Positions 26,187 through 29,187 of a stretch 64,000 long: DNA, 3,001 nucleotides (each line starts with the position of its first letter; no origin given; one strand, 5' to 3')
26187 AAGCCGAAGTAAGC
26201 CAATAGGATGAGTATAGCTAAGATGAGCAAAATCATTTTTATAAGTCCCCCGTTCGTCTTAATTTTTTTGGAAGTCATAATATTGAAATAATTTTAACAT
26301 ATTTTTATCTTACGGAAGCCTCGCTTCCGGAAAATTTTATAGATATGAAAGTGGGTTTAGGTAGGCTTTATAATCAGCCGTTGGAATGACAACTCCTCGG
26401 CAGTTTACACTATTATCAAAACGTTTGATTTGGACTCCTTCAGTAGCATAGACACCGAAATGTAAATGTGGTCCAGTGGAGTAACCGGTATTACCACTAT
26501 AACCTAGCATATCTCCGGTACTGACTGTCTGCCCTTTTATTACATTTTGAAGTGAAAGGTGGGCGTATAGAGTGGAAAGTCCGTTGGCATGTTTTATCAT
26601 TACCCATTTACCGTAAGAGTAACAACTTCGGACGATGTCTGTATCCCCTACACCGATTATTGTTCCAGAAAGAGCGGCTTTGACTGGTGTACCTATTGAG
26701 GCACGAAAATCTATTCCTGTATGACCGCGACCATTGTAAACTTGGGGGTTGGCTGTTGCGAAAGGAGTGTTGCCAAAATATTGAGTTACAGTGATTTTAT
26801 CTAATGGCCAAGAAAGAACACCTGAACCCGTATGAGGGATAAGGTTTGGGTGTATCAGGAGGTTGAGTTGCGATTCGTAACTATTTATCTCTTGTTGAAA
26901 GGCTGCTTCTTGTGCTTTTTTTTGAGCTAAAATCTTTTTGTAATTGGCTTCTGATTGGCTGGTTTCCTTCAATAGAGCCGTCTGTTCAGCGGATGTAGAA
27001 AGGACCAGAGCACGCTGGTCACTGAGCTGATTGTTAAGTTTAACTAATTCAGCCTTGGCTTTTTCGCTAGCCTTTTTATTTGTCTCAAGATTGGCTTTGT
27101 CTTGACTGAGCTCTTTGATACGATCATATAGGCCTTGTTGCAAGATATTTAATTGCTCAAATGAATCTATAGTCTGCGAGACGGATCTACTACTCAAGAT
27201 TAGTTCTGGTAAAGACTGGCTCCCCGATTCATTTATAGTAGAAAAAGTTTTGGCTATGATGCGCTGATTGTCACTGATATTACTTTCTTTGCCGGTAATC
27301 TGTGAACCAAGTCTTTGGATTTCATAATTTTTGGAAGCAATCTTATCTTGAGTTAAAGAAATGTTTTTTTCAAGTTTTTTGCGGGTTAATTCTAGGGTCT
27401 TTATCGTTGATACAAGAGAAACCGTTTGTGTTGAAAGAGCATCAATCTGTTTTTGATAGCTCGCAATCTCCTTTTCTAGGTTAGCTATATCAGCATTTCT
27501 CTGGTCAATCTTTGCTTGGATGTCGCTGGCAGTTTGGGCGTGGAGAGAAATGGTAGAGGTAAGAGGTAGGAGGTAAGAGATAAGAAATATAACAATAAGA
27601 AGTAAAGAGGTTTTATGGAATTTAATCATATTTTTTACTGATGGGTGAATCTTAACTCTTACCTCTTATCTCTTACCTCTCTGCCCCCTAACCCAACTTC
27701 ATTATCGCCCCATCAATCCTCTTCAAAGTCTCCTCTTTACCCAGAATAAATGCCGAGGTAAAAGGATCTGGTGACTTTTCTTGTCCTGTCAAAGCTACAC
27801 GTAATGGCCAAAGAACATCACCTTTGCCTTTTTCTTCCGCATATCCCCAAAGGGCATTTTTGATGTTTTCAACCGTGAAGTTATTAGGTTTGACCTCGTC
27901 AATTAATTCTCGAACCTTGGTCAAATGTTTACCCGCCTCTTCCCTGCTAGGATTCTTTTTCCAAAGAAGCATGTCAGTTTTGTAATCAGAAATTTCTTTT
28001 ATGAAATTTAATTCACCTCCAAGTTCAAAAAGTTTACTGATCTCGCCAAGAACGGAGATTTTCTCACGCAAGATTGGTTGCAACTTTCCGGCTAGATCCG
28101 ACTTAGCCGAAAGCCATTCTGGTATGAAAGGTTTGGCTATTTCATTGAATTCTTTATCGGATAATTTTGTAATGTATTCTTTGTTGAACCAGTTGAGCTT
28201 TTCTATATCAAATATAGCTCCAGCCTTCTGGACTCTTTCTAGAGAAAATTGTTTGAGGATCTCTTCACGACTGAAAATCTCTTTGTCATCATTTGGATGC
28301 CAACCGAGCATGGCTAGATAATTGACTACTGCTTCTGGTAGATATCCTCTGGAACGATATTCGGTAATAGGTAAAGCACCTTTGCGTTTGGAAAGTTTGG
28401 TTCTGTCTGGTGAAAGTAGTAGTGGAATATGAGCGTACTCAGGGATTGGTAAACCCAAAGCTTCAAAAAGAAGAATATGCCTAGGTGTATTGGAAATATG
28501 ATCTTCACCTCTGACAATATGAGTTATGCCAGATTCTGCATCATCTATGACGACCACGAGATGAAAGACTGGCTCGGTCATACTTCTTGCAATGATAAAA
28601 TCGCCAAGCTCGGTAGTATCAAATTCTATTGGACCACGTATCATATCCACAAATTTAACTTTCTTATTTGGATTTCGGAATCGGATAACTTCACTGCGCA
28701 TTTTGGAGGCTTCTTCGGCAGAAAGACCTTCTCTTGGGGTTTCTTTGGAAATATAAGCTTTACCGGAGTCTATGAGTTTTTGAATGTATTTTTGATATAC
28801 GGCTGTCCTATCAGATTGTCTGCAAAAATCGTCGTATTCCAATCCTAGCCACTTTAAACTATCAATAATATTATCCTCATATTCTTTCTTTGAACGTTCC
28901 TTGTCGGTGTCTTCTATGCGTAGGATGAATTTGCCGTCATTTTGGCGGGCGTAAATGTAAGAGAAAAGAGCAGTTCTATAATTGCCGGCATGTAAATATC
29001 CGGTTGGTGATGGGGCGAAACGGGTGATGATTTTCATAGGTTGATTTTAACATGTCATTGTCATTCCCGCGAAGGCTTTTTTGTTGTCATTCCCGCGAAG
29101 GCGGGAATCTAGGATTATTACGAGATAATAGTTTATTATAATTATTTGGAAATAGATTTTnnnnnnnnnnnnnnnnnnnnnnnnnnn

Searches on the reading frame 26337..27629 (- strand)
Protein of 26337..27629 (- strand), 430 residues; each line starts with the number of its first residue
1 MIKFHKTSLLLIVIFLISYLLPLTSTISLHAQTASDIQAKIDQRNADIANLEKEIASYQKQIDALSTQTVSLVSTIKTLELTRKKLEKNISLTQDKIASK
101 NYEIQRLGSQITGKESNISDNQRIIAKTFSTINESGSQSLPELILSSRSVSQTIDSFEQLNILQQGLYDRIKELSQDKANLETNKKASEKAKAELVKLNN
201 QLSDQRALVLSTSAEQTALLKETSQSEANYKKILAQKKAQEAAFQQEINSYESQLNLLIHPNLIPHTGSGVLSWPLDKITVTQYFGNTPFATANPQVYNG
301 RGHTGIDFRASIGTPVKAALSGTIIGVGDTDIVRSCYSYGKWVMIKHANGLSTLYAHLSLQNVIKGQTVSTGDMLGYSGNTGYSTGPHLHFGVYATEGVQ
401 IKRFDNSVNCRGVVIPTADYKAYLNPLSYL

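Call 92: search_protein_families(library=pfam, proteins=[window:26337-27629:-])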
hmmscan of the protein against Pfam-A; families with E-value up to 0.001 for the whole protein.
window:26337-27629:- (430 aa): 2 families
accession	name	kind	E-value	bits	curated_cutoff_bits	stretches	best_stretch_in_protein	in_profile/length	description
PF01551.29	Peptidase_M23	-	1.2e-28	99.5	28.7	1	302-396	2-90/96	Peptidase family M23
PF25014.1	NET2A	-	0.00065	20.1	33.1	1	32-122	125-218/235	NET2A-like domain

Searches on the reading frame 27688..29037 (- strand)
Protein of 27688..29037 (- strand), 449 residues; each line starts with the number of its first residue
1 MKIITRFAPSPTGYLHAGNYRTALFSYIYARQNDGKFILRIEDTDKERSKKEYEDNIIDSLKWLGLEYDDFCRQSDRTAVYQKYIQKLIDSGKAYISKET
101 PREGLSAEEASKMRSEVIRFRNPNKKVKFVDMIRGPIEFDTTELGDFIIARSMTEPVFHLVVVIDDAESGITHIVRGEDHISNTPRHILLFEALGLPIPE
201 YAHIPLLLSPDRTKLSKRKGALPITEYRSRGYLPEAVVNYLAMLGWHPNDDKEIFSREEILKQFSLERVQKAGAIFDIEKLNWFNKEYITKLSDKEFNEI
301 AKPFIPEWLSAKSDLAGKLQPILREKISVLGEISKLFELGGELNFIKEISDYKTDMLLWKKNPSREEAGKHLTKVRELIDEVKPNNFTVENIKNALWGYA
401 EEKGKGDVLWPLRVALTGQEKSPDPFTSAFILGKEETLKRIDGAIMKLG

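Call 92: search_protein_families(library=pfam, proteins=[window:27688-29037:-])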
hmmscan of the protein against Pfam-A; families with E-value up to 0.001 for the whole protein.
window:27688-29037:- (449 aa): 2 families
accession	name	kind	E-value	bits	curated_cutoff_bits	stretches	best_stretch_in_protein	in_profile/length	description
PF00749.27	tRNA-synt_1c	-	1.6e-89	300.4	23.4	2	110-283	138-314/314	tRNA synthetases class I (E and Q), catalytic domain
PF19269.4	Anticodon_2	-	2.3e-20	73.9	23.6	1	299-445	4-141/141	Anticodon binding domain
